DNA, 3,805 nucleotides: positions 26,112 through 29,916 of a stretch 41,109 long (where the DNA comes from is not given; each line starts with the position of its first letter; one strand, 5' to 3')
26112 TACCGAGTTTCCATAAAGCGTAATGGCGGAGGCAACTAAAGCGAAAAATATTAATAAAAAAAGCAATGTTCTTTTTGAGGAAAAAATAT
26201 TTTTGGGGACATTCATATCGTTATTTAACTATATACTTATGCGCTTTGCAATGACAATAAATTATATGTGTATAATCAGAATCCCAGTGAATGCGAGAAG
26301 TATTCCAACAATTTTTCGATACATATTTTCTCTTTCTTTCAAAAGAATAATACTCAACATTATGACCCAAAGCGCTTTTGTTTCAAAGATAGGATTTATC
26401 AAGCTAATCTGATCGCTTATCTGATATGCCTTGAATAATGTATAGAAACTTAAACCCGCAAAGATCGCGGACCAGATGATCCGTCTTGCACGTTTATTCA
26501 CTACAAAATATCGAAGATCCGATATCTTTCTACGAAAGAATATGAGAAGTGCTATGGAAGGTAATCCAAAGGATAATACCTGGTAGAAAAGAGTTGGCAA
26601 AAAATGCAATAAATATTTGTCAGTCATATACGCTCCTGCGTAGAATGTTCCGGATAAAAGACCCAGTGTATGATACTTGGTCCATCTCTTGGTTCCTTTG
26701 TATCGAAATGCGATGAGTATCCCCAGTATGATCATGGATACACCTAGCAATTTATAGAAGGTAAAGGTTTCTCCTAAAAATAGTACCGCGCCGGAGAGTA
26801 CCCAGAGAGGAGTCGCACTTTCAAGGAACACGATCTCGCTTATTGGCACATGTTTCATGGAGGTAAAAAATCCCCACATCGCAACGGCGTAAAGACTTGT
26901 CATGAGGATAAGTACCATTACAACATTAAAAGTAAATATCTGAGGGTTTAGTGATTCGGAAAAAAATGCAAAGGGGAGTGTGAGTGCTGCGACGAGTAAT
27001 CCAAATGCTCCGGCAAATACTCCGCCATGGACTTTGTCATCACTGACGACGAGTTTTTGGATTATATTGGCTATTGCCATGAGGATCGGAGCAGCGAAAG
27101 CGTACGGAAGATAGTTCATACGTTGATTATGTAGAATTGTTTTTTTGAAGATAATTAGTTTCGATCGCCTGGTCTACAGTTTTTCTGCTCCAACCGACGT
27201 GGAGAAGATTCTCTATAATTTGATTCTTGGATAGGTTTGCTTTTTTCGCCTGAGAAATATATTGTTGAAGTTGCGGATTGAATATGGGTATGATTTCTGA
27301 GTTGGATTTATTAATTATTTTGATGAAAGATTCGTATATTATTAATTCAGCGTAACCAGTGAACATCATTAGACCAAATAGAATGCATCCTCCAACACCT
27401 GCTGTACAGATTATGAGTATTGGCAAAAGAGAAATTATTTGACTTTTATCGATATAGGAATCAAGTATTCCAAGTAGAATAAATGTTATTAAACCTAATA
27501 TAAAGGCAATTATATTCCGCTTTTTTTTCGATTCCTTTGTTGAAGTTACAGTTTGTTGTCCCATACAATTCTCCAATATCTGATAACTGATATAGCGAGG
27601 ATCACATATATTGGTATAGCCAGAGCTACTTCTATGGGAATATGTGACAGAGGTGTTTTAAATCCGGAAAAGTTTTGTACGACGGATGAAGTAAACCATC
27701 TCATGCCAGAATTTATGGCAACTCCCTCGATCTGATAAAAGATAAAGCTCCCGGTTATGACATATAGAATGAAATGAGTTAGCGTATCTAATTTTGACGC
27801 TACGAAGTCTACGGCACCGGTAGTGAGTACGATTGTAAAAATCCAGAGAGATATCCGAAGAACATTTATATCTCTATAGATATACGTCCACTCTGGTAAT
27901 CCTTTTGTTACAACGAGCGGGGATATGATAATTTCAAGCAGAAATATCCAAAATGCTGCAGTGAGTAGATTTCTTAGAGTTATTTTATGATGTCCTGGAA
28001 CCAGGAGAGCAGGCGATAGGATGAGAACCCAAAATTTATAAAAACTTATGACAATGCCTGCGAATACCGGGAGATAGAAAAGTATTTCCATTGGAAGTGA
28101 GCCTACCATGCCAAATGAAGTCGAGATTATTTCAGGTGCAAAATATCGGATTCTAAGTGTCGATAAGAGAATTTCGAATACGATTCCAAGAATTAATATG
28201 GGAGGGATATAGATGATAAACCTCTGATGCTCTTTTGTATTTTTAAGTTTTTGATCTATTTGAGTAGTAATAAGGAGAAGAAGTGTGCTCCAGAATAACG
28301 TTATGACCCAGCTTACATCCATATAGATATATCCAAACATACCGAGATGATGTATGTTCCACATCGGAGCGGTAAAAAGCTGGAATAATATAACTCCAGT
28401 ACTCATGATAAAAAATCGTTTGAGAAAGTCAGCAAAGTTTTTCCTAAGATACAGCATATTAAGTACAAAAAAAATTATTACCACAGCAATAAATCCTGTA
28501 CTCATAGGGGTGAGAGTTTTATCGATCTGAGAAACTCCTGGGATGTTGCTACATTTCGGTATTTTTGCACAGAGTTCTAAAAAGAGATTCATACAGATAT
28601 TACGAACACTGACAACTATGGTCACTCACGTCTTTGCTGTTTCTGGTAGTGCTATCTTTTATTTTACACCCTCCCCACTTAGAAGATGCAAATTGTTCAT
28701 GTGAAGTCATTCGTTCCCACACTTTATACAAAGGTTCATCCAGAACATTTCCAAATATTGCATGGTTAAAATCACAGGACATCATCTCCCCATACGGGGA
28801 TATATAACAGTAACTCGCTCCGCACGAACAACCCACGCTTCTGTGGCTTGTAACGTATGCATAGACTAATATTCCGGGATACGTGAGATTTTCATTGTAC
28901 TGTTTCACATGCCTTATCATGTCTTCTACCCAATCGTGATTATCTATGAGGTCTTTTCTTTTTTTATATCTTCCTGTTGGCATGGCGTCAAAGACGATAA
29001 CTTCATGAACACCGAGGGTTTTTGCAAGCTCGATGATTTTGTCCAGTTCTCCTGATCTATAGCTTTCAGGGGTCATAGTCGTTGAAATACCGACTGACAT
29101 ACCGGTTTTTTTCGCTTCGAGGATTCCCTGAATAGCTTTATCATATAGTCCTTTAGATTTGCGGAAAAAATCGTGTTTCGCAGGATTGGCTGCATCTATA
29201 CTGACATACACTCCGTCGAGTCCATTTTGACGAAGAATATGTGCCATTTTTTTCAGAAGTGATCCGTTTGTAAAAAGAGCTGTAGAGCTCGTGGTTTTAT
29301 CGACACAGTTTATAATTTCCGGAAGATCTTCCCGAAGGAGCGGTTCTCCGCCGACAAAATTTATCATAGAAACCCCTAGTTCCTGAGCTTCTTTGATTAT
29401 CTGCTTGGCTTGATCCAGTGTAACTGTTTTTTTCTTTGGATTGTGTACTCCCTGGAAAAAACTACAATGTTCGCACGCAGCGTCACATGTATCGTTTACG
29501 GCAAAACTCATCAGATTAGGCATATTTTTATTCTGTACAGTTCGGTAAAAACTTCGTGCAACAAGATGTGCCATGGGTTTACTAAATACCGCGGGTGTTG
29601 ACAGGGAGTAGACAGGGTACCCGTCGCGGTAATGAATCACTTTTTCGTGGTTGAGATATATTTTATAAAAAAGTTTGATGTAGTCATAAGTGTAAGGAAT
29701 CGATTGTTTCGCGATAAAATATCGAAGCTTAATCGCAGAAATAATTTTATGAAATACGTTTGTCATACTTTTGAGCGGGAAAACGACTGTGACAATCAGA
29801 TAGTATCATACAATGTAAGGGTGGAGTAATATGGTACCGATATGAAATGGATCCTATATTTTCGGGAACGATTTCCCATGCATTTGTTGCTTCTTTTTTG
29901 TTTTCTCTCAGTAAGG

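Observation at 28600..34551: Archaeal-type isoprenoid phospholipid head-group assembly cluster in a bacterial genome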

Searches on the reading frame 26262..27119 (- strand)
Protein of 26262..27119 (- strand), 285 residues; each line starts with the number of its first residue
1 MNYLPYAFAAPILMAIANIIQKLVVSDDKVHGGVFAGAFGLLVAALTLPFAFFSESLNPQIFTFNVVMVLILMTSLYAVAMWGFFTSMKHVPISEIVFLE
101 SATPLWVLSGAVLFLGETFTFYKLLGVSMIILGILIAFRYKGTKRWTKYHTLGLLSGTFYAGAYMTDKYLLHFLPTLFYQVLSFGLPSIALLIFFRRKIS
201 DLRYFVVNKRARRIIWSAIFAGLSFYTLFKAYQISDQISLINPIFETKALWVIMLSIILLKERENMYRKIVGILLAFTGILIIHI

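Call 3: search_protein_families(library=pfam, proteins=[window:26262-27119:-], max_evalue=0.01)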
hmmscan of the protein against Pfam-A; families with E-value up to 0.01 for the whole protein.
window:26262-27119:- (285 aa): 2 families
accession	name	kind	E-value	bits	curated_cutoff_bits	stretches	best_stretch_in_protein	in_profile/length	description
PF00892.27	EamA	-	3e-21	76.6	28.2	2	6-138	6-134/135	EamA-like transporter family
PF03151.22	TPT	-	8.9e-05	22.4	30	1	16-281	16-288/291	Triose-phosphate Transporter family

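Call 4: search_protein_families(library=ncbifam, proteins=[window:26262-27119:-], max_evalue=0.01)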
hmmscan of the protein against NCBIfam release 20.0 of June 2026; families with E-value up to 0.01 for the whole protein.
window:26262-27119:- (285 aa): 3 families
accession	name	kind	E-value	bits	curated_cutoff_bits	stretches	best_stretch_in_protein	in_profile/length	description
TIGR03340.1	phn_DUF6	hypoth_equivalog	1.1e-08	35.1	288.15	1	65-283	61-281/281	phosphonate utilization associated putative membrane protein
TIGR00950.1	2A78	equivalog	5.5e-08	32.6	230.2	2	9-135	135-264/264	carboxylate/amino acid/amine transporter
NF002816.2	PRK02971.1-2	equivalog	0.00013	22.4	99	1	59-138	36-117/120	4-amino-4-deoxy-L-arabinose-phosphoundecaprenol flippase subunit ArnF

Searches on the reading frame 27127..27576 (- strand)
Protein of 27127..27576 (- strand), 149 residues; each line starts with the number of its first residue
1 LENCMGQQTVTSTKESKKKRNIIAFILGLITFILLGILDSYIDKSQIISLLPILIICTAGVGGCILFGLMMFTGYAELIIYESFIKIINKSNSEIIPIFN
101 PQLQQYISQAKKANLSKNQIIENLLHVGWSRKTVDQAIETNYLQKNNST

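Call 14: search_protein_families(library=pfam, proteins=[window:27127-27576:-], max_evalue=0.001)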
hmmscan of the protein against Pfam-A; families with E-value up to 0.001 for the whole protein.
window:27127-27576:- (149 aa): 0 families
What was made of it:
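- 27127..27576 (-): P149: small membrane protein of unknown function. It is the third gene of the radical SAM module. No Pfam or NCBIfam hit (call 14).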

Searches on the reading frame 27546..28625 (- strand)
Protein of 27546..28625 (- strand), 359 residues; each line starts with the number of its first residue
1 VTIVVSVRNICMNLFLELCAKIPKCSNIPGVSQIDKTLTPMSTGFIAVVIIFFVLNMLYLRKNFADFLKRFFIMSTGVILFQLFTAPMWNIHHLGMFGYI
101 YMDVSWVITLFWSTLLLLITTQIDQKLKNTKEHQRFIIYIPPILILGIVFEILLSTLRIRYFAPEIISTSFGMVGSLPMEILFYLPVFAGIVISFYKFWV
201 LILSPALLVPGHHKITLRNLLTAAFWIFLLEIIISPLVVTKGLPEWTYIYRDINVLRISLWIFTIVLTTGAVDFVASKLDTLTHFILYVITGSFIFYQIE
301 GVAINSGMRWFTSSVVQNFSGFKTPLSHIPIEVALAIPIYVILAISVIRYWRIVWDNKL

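Call 3: search_protein_families(library=pfam, proteins=[window:27546-28625:-], max_evalue=0.01)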
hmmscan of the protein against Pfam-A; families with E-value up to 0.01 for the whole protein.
window:27546-28625:- (359 aa): 0 families

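Call 4: search_protein_families(library=ncbifam, proteins=[window:27546-28625:-], max_evalue=0.01)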
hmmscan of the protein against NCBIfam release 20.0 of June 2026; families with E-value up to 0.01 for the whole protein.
window:27546-28625:- (359 aa): 0 families

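Call 72: search_protein_families(library=pfam, alignment_id=A4, max_evalue=5)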
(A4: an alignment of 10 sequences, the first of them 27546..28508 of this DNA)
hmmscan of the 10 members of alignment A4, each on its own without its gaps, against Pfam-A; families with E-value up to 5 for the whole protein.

A. member 1, window:27546-28508:- (320 aa): 0 families

B. families by the number of members that match (of 10 scanned): 4 families
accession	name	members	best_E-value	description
PF11391.13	DUF2798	2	0.55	Protein of unknown function (DUF2798)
PF18916.5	Lycopene_cyc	1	0.037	Lycopene cyclase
PF12564.13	TypeIII_RM_meth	1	0.055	Type III restriction/modification enzyme methylation subunit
PF25612.1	DUF7940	1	0.1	Family of unknown function (DUF7940)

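Call 74: search_protein_families(library=ncbifam, alignment_id=A4, max_evalue=5)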
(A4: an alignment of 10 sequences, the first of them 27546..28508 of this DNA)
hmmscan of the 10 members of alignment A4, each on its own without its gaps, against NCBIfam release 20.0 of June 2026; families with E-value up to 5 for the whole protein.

A. member 1, window:27546-28508:- (320 aa): 0 families

B. families by the number of members that match (of 10 scanned): 3 families
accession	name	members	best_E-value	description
NF045993.1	MAG0130_MAG3770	1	0.0094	MAG0130/MAG3770 family membrane protein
NF033872.1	SidA_fam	1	0.33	T4SS effector SidA family protein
NF053726.1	WLR_fam_memb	1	0.36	WLR motif membrane protein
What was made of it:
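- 27546..28625 (-): TM359: polytopic membrane protein made of two internal repeats (motifs FE..T.PMW, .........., PLE, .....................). Function unknown. The only family hint is a faint Pfam Lycopene_cyc hit, 1 of 10 members at E 0.037 (calls 72, 74).
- Tried and rejected: It stays an untested lead (calls 72, 74).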

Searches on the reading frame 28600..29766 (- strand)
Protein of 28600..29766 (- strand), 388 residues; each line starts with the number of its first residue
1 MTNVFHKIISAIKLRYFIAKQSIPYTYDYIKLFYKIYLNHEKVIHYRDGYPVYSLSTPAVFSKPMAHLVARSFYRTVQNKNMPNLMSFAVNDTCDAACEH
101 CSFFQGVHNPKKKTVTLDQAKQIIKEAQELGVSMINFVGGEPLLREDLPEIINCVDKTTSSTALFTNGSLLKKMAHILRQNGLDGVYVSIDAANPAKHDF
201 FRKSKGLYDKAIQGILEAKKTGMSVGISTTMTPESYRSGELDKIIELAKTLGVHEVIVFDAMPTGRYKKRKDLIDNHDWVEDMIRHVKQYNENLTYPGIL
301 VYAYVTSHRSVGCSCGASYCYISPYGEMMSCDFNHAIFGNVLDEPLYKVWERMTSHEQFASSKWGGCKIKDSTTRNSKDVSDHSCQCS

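Call 3: search_protein_families(library=pfam, proteins=[window:28600-29766:-], max_evalue=0.01)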
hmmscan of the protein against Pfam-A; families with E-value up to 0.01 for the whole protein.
window:28600-29766:- (388 aa): 5 families
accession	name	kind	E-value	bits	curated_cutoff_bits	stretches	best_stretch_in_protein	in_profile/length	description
PF04055.27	Radical_SAM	-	3.5e-23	83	29.5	1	92-231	5-150/166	Radical SAM superfamily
PF13353.11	Fer4_12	-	1.5e-06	28.9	22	1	93-192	14-115/137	4Fe-4S single cluster domain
PF13186.11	SPASM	-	4.4e-05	24.1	21.5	1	313-360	1-52/67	Iron-sulfur cluster-binding domain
PF01261.30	AP_endonuc_2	-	0.00073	19.7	31.1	0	100-144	47-93/249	Xylose isomerase-like TIM barrel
PF09754.15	PAC2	-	0.0021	18.3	25.8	0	241-268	87-114/215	PAC2 family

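Call 4: search_protein_families(library=ncbifam, proteins=[window:28600-29766:-], max_evalue=0.01)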
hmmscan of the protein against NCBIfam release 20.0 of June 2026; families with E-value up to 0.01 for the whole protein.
window:28600-29766:- (388 aa): 74 families (the best 25 are shown)
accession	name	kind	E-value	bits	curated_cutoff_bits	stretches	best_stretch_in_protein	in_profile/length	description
TIGR04055.1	rSAM_NirJ2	equivalog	4e-39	135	500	1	86-367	2-291/326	putative heme d1 biosynthesis radical SAM protein NirJ2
TIGR04545.1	rSAM_ahbD_hemeb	equivalog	1.3e-38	133.3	500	2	86-283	2-197/339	heme b synthase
NF050035.1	rSAM_WgK_link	exception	1.6e-32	112.9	650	1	80-285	5-208/367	radical SAM/SPASM peptide maturase WgkB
TIGR02668.1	moaA_archaeal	equivalog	2e-32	112.4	325.25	1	88-286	14-212/303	GTP 3',8-cyclase MoaA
TIGR04053.2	TIGR04053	equivalog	2.9e-29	102.4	395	1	80-289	4-212/366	TIGR04053 family radical SAM/SPASM domain-containing protein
TIGR02666.1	moaA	equivalog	5e-29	101.3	284.05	1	88-291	14-224/336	GTP 3',8-cyclase MoaA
TIGR04303.1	GeoRSP_rSAM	equivalog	5.1e-29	101.9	400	1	83-361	4-286/325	GeoRSP system radical SAM/SPASM protein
NF001199.0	PRK00164.2-1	equivalog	5.9e-29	101.2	231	1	87-253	15-180/308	GTP 3',8-cyclase MoaA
TIGR03961.1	rSAM_PTO1314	hypoth_equivalog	1.2e-27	97.2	306.05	1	67-259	6-189/332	PTO1314 family radical SAM protein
TIGR04054.1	rSAM_NirJ1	equivalog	3.3e-27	95.1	650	1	84-269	36-218/387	putative heme d1 biosynthesis radical SAM protein NirJ1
TIGR02109.1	PQQ_syn_pqqE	equivalog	1.4e-26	93.3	381.35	1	82-386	5-315/358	pyrroloquinoline quinone biosynthesis protein PqqE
TIGR04347.1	pseudo_SAM_Halo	equivalog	6.2e-26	91.6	525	1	85-277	39-228/390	TIGR04347 family pseudo-SAM/SPASM protein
TIGR04546.1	rSAM_ahbC_deAc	equivalog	1.6e-25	89.7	650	1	87-269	42-221/390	12,18-didecarboxysiroheme deacetylase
TIGR04251.1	SCM_rSAM_ScmF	equivalog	1.9e-25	90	400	1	87-271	7-192/353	SynChlorMet cassette radical SAM/SPASM protein ScmF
TIGR04317.1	W_rSAM_matur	equivalog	1.3e-23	83.7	380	1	90-288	10-211/349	tungsten cofactor oxidoreductase radical SAM maturase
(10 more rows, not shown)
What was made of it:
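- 28600..29766 (-): Radical SAM/SPASM enzyme. It is transcribed divergently from the UbiA-like operon. All NCBIfam matches are far below their cut-offs (call 4).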

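Call 42: search_solved_structures(query=window:28600-29766:-, max_evalue=0.001)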
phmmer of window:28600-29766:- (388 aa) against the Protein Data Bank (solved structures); distinct sequences matched with E-value up to 0.001: 18.
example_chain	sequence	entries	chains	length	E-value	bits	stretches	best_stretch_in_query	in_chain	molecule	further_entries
7vob_C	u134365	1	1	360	5e-18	68.3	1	90-244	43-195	Cytosylglucuronate decarboxylase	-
7voc_C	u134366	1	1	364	5.2e-18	68.3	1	90-244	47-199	Cytosylglucuronate decarboxylase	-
2fb2_A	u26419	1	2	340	1.4e-12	50.4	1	86-228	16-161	Molybdenum cofactor biosynthesis protein A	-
1tv7_A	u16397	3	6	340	2.1e-12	49.8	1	87-228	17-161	Molybdenum cofactor biosynthesis protein A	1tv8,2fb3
6c8v_A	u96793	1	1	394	3.2e-10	42.6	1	92-386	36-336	Coenzyme PQQ synthesis protein E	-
8wm2_A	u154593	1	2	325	2.8e-09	39.5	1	88-269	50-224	Fe-S radical SAM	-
7tol_A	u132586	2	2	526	7.7e-08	34.8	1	83-291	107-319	glycerol dibiphytanyl glycerol tetraether - macrocyclic archaeol synthase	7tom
6efn_A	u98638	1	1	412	5.8e-07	31.9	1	83-347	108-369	Sporulation killing factor maturation protein SkfB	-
7n7i_A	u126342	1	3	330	5.5e-06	28.7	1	67-199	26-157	Viperin-like enzyme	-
8ai3_A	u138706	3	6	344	2.6e-05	26.5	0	85-231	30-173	Putative peptide biosynthesis protein YydG | Radical SAM core domain-containing protein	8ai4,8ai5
6b4c_A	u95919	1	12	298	3.1e-05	26.2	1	82-199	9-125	Viperin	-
9dgw_A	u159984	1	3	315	4e-05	25.8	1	84-199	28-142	Radical SAM core domain-containing protein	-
9dfw_A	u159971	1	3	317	4.1e-05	25.8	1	84-199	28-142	Radical SAM core domain-containing protein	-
8ai1_A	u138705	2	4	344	4.7e-05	25.6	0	85-231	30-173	Putative peptide biosynthesis protein YydG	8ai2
8ai6_A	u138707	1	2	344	4.9e-05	25.6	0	85-231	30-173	Putative peptide biosynthesis protein YydG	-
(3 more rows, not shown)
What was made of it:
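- Tried and rejected: I considered the radical SAM enzyme as a Tes/GDGT-MAS relative and rejected this, because the similarity is generic (call 42).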
